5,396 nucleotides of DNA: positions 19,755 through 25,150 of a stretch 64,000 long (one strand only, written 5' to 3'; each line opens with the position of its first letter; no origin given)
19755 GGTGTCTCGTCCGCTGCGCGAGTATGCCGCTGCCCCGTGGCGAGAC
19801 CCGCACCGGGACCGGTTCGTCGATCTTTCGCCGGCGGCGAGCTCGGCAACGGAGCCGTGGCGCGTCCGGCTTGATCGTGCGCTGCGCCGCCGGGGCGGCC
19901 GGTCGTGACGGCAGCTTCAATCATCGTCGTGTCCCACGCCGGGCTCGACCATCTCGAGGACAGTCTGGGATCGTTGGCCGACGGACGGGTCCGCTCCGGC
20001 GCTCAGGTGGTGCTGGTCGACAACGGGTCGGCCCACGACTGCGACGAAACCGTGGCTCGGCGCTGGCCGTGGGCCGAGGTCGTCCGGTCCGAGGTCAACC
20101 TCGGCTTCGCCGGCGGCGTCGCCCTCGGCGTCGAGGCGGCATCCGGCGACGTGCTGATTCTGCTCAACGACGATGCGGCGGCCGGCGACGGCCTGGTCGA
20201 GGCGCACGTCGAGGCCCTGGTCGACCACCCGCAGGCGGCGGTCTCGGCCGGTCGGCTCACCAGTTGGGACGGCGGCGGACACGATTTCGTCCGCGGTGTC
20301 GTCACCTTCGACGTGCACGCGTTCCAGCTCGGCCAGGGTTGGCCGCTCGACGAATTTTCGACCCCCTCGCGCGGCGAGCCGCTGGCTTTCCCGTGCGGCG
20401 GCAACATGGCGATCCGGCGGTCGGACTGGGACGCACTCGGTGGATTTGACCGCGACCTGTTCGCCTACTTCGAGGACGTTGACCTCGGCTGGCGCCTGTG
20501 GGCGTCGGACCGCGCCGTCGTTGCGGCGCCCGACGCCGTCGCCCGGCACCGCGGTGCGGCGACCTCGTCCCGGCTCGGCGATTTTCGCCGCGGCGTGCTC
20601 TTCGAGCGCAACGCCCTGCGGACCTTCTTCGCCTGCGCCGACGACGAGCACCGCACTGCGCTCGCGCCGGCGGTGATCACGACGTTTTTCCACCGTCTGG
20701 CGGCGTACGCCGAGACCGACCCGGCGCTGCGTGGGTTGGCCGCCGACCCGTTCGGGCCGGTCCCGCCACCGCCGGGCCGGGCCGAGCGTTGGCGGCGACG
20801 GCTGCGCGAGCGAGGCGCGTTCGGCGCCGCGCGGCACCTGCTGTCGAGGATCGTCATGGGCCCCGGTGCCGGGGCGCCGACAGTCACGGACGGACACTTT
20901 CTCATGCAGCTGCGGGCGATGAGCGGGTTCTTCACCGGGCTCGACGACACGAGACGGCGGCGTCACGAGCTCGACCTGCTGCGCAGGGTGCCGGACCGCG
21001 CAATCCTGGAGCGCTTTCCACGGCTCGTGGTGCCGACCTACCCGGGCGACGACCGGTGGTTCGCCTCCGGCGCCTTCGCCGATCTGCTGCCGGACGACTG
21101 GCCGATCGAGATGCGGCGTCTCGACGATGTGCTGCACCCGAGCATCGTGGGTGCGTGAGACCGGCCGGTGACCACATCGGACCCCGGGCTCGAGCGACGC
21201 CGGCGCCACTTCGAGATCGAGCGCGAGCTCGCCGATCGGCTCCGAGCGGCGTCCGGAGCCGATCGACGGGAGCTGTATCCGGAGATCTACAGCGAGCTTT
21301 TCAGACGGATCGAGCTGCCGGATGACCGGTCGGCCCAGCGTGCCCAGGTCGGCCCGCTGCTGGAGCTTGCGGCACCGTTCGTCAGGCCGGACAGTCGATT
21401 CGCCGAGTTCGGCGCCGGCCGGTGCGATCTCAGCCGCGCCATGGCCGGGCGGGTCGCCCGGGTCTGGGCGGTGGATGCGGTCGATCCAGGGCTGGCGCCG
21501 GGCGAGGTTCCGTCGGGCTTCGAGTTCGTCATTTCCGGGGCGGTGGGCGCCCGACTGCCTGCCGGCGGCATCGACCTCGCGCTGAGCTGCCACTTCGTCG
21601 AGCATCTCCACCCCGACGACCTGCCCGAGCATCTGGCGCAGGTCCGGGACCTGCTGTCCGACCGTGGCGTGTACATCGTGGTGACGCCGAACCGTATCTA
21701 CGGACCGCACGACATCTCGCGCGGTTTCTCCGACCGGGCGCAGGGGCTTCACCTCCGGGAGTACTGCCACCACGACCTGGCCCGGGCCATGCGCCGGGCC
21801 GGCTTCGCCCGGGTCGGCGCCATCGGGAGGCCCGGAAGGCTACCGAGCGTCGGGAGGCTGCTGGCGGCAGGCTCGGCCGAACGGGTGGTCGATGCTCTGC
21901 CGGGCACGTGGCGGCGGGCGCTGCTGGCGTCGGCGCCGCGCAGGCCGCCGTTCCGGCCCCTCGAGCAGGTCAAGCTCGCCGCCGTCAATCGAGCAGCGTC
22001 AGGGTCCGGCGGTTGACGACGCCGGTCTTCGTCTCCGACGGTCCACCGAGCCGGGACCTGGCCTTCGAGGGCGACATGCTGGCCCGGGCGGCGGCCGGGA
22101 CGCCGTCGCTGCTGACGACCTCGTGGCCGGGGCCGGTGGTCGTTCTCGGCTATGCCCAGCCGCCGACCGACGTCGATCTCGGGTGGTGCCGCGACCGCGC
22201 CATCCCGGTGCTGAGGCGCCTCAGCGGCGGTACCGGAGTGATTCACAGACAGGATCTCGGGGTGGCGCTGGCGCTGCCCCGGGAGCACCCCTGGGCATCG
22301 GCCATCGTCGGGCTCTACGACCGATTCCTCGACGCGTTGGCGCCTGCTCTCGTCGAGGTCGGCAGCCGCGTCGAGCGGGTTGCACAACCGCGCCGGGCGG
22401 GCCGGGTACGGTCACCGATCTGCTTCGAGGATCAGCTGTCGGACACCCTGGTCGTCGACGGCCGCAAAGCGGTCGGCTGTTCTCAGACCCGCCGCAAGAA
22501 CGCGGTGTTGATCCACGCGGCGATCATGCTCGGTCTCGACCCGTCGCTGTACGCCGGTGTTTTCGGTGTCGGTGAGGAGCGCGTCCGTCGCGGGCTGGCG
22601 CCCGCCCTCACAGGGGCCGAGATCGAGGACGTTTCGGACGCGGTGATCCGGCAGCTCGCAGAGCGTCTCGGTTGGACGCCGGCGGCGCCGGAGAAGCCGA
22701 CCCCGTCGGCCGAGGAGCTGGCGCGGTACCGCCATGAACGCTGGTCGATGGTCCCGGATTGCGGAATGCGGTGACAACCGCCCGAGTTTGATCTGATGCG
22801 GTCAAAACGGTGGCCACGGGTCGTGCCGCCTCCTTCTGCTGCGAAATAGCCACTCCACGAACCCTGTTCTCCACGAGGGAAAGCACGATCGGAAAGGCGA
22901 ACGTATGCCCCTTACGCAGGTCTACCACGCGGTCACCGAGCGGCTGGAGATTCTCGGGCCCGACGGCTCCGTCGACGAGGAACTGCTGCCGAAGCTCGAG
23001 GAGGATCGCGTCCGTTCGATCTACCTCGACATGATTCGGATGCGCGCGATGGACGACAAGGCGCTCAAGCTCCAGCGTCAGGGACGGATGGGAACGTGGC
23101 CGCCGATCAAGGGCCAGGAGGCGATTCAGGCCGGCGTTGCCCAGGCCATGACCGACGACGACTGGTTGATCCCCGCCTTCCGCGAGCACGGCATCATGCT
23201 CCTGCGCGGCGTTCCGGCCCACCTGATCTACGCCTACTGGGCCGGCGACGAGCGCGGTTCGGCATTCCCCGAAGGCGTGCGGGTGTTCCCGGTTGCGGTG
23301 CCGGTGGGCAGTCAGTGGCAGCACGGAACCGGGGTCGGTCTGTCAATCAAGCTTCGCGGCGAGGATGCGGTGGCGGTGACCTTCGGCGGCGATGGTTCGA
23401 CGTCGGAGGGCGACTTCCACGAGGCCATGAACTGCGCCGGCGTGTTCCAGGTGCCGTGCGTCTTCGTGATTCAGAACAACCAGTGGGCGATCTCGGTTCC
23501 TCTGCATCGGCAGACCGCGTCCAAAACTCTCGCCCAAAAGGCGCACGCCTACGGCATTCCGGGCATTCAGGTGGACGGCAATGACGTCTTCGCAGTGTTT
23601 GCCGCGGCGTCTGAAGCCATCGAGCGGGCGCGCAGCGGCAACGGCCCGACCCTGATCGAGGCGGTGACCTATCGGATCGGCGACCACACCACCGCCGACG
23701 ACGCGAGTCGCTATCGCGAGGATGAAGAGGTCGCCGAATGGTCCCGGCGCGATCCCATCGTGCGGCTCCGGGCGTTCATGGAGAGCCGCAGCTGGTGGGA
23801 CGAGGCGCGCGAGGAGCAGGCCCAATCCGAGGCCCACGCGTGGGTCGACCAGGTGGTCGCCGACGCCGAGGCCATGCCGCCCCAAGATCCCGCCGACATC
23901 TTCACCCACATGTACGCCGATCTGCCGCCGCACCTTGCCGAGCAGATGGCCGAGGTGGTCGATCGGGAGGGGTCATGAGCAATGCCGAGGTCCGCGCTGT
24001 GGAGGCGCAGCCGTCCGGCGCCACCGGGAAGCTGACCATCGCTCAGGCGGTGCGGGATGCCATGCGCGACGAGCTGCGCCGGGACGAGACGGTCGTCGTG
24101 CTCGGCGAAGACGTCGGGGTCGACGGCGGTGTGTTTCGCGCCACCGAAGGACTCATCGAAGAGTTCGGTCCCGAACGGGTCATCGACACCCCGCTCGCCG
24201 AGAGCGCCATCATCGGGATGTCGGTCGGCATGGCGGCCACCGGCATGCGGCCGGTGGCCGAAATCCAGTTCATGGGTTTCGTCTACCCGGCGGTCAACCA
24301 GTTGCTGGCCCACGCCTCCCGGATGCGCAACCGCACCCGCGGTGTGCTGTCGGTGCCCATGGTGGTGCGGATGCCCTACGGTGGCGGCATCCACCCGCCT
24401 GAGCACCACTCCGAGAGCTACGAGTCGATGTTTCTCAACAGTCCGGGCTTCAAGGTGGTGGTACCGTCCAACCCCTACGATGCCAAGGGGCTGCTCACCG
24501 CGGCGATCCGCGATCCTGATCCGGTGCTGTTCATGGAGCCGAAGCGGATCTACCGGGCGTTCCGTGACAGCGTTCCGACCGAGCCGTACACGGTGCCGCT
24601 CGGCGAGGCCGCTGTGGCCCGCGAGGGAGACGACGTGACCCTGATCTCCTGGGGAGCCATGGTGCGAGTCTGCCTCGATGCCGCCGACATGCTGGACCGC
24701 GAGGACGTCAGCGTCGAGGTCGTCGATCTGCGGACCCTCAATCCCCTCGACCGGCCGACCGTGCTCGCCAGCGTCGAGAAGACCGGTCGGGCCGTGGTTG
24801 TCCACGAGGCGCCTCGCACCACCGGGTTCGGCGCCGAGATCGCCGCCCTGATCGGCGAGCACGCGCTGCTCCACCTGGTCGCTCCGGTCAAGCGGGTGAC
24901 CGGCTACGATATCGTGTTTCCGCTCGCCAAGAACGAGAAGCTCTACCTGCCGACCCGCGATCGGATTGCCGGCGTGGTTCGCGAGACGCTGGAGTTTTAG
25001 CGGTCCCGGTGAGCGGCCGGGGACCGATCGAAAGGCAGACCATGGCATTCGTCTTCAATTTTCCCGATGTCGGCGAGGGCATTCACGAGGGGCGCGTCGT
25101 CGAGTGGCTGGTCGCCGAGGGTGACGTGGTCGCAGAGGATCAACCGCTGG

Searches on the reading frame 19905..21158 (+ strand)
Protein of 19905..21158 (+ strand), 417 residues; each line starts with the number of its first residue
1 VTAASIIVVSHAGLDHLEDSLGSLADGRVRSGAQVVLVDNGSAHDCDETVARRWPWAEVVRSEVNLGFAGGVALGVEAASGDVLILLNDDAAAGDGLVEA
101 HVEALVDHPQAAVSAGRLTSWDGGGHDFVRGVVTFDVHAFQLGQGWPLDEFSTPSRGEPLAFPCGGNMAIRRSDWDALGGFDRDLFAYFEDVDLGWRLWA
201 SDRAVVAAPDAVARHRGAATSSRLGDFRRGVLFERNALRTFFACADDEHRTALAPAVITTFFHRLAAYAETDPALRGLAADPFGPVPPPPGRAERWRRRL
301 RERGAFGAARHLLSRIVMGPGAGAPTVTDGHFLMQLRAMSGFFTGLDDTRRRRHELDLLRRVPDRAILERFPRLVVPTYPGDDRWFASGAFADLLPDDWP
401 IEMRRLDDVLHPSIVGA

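Call 91: search_protein_families(library=pfam, proteins=[window:19905-21158:+], max_evalue=0.00001)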
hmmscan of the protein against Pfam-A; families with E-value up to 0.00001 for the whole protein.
window:19905-21158:+ (417 aa): 3 families
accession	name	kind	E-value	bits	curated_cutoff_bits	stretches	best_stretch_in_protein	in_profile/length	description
PF00535.33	Glycos_transf_2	-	1.7e-13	51.3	23.3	1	5-173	1-162/168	Glycosyl transferase family 2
PF13641.12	Glyco_tranf_2_3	-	1.6e-09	38.6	27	1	17-217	16-213/230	Glycosyltransferase like family 2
PF13632.12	Glyco_trans_2_3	-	4.2e-06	27.2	27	1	149-217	59-124/198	Glycosyl transferase family group 2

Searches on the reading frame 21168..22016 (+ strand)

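Call 92: search_protein_families(library=pfam, proteins=[window:21168-22016:+], max_evalue=0.00001)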
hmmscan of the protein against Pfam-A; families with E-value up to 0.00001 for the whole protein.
window:21168-22016:+ (282 aa): 1 family
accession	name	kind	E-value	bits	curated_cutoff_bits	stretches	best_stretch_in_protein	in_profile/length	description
PF13489.12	Methyltransf_23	-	1.6e-09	38.1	27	1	60-214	8-160/164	Methyltransferase domain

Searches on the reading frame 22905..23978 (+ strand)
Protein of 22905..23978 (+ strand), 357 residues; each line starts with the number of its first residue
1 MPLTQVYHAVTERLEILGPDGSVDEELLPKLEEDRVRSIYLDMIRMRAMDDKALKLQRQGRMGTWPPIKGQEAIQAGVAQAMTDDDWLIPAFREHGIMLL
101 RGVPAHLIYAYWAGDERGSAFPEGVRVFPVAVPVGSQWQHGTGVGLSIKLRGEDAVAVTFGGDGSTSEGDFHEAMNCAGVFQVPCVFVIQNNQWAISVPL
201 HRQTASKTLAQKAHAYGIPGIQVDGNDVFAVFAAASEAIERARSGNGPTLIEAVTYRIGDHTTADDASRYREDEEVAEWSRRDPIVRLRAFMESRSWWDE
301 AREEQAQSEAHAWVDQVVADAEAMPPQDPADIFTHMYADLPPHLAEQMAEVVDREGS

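Call 92: search_protein_families(library=pfam, proteins=[window:22905-23978:+], max_evalue=0.00001)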
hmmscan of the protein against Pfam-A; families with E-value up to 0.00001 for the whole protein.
window:22905-23978:+ (357 aa): 1 family
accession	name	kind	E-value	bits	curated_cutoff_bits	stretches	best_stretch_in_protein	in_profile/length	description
PF00676.26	E1_dh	-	2.4e-88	296.4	22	1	43-329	4-299/300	Dehydrogenase E1 component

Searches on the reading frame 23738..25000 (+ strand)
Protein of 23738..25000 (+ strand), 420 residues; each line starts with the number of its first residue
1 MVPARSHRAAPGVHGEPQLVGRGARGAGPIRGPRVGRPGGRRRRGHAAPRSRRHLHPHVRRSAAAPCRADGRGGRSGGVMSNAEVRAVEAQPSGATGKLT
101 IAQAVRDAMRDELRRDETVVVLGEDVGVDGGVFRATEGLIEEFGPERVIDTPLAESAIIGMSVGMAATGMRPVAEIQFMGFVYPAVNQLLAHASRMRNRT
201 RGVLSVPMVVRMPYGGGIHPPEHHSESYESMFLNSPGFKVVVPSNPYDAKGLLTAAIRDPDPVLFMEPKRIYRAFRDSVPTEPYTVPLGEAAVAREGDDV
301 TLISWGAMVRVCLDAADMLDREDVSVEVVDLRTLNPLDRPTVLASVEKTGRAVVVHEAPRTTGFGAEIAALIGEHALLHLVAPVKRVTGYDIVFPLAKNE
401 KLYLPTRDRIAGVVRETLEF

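Call 92: search_protein_families(library=pfam, proteins=[window:23738-25000:+], max_evalue=0.00001)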
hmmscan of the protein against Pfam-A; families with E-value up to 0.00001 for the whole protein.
window:23738-25000:+ (420 aa): 2 families
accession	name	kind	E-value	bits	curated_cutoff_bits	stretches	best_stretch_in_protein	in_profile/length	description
PF02779.29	Transket_pyr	-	9.1e-45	152.8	27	1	98-273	2-173/174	Transketolase, pyrimidine binding domain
PF02780.25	Transketolase_C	-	5.3e-40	136.6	25.9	1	289-410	1-124/124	Transketolase, C-terminal domain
